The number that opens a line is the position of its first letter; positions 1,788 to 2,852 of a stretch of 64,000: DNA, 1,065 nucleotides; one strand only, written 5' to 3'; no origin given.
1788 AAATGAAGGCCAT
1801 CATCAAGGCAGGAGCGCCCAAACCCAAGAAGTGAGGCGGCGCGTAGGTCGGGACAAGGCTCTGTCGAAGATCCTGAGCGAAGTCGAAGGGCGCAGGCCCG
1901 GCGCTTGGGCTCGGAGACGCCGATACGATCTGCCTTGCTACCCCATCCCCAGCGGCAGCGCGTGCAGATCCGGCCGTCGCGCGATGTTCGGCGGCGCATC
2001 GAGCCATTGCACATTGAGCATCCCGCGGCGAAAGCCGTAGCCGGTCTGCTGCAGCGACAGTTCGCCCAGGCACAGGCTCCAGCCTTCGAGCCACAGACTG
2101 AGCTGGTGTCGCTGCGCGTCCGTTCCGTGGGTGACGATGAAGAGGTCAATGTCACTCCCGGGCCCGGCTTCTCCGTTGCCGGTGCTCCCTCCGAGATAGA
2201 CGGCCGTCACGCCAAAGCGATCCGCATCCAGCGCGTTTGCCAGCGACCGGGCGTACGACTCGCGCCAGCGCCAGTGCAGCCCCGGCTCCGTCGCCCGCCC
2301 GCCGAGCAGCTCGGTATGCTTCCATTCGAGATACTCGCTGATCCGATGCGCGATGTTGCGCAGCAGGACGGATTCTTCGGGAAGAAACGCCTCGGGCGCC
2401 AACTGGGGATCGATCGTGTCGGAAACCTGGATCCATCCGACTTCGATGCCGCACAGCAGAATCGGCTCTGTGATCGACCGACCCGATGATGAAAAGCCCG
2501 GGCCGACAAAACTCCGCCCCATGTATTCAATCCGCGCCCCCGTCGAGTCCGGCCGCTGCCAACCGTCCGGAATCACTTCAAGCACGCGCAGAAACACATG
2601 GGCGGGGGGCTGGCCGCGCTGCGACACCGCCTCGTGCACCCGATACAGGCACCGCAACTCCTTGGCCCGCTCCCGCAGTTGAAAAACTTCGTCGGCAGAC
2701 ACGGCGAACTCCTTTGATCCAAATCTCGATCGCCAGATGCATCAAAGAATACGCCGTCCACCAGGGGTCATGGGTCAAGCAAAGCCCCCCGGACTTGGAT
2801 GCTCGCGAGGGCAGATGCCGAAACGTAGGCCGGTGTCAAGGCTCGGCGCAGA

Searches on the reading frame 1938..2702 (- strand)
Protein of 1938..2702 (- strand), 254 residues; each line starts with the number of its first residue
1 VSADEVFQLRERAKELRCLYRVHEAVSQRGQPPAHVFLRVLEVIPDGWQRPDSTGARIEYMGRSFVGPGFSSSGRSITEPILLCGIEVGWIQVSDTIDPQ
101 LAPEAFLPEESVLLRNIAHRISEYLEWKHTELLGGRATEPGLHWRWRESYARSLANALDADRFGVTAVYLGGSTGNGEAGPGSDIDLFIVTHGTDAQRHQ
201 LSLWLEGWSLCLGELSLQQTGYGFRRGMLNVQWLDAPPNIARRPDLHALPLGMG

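Call 69: search_protein_families(library=pfam, proteins=[window:1938-2702:-], max_evalue=0.0001)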
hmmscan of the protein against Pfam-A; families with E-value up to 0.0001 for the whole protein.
window:1938-2702:- (254 aa): 2 families
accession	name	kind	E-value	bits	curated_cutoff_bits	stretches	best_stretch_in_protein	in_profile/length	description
PF01909.29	NTP_transf_2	-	2.6e-08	34.6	21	1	161-194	10-43/93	Nucleotidyltransferase domain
PF18765.7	Polbeta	-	1.5e-05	25.5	26.9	1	164-206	12-54/93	Polymerase beta, Nucleotidyltransferase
